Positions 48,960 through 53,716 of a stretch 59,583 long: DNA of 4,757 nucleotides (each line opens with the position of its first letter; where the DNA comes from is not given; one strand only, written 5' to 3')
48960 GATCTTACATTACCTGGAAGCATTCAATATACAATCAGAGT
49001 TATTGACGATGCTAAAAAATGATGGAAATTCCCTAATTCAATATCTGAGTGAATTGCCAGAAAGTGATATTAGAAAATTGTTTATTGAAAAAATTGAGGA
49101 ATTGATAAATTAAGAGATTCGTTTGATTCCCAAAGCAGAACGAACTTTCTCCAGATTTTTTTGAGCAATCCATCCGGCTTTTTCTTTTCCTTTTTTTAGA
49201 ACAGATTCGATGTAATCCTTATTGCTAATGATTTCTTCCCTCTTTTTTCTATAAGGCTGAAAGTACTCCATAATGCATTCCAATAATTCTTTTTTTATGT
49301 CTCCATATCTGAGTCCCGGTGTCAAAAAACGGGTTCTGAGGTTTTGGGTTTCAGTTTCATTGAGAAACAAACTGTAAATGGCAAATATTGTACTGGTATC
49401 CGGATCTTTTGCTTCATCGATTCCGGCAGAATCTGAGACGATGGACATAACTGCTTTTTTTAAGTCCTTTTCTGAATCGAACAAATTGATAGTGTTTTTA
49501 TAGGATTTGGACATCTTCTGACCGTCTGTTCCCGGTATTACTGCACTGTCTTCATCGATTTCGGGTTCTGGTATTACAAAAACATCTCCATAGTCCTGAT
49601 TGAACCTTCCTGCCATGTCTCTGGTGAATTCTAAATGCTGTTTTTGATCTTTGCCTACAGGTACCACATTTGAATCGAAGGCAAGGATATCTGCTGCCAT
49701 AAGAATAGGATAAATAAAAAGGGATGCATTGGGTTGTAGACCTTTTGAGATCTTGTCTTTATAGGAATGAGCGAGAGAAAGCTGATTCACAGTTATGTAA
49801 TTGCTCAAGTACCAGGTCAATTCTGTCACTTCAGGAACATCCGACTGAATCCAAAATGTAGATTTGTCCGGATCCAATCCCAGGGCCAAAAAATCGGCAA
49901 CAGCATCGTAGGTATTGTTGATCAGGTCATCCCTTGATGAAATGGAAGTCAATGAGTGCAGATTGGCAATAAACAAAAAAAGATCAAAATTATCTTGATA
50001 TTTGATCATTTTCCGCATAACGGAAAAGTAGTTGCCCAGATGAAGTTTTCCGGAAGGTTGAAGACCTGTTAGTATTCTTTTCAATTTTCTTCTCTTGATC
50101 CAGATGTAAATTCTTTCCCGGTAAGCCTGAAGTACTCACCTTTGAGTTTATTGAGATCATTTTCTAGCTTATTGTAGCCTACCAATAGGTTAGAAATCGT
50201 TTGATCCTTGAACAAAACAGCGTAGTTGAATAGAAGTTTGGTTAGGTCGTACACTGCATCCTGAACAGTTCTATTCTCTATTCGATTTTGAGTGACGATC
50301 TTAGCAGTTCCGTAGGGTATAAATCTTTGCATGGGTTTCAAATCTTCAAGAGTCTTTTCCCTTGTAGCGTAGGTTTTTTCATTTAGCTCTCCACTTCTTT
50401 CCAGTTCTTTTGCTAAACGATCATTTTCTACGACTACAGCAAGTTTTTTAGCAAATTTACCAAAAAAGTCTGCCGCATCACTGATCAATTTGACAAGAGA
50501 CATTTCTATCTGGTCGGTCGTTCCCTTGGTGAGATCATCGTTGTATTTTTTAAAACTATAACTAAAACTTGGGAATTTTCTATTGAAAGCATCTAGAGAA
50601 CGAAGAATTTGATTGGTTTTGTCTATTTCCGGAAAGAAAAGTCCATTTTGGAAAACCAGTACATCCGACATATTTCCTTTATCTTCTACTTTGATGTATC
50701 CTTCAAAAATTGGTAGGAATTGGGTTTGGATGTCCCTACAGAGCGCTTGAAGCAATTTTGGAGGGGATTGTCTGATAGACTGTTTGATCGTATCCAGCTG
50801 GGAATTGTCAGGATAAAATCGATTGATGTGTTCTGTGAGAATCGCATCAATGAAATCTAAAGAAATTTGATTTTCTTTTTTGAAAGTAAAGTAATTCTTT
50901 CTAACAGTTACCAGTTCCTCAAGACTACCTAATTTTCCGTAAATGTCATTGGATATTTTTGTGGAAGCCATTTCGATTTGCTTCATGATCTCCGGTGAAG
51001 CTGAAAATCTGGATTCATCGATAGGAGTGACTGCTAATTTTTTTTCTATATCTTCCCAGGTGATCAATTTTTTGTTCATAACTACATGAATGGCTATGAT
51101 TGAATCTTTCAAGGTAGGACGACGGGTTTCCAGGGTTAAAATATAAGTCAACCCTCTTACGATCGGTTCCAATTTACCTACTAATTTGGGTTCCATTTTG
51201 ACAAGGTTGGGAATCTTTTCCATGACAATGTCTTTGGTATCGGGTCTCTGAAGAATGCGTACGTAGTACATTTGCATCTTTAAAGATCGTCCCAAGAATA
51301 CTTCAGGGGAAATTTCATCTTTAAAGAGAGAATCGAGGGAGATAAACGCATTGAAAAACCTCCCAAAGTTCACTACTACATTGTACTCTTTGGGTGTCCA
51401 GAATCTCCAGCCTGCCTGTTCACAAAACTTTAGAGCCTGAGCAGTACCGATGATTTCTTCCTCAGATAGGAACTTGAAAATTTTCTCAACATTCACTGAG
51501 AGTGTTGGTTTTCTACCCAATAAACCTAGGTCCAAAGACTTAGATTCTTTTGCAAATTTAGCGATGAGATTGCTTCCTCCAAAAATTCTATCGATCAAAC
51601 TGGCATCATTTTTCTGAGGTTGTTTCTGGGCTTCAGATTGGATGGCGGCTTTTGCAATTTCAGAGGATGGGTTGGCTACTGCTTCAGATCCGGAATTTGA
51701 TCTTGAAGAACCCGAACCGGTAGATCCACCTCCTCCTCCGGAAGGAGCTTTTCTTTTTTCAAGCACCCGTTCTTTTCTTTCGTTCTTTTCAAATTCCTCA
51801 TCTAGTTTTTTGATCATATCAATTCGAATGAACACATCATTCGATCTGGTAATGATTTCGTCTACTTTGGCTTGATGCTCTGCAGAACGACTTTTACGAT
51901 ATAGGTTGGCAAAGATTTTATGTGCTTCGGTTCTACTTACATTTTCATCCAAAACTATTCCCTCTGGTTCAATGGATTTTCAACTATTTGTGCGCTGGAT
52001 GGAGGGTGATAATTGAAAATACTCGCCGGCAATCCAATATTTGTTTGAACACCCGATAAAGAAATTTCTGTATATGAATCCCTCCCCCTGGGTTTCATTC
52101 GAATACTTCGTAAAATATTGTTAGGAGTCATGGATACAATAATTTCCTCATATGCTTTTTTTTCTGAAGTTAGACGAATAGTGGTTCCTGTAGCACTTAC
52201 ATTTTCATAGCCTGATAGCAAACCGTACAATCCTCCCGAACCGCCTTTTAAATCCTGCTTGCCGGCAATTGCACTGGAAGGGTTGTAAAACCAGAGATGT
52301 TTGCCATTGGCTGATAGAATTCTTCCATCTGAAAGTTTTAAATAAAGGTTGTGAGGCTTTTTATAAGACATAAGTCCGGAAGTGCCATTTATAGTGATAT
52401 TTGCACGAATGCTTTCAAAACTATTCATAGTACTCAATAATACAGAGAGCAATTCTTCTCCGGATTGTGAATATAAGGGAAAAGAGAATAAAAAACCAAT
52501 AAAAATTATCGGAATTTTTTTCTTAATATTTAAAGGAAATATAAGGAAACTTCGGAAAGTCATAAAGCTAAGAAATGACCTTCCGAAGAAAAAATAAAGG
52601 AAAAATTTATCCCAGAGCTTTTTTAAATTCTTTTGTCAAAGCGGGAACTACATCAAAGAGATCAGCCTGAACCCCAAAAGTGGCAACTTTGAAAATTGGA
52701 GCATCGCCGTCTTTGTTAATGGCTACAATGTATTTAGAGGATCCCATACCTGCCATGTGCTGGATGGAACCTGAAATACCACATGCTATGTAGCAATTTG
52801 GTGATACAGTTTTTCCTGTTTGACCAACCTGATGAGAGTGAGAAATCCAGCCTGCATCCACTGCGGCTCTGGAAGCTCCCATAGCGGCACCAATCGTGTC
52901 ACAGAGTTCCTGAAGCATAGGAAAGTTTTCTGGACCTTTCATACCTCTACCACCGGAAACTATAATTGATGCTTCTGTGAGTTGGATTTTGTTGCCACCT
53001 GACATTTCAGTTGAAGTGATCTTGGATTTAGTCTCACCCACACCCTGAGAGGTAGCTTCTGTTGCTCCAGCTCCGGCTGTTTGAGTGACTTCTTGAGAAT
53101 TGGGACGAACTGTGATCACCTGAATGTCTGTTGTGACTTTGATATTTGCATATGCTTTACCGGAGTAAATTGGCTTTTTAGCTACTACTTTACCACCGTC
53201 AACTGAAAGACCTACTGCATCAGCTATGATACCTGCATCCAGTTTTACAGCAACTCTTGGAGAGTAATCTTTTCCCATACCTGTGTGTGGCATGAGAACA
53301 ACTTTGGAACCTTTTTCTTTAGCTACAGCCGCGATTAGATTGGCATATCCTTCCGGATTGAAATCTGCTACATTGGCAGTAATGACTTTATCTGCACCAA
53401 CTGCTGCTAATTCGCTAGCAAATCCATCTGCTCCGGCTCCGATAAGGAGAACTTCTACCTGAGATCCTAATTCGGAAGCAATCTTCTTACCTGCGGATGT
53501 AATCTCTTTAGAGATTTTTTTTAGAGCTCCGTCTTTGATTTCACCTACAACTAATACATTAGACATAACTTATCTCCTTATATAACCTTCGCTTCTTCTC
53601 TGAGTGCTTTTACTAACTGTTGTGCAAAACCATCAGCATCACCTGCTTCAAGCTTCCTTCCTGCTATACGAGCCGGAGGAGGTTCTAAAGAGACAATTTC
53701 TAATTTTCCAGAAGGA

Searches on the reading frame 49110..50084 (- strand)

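Call 48: search_protein_families(library=pfam, max_evalue=0.001, proteins=[window:49110-50084:-])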
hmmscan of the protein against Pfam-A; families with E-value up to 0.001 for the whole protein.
window:49110-50084:- (324 aa): 1 family
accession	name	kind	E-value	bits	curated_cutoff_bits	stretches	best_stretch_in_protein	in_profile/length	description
PF00579.31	tRNA-synt_1b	-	4.4e-56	190.8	21.1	1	3-275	7-291/292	tRNA synthetases class I (W and Y)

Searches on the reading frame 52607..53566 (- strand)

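Call 48: search_protein_families(library=pfam, max_evalue=0.001, proteins=[window:52607-53566:-])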
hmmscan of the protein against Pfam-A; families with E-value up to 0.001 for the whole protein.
window:52607-53566:- (319 aa): 2 families
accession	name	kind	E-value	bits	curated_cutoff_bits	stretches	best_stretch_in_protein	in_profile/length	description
PF01012.27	ETF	-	5.4e-39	134.3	26.7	1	4-170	1-172/181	Electron transfer flavoprotein domain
PF00766.25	ETF_alpha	-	1.2e-37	128.2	27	1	195-274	1-80/81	Electron transfer flavoprotein FAD-binding domain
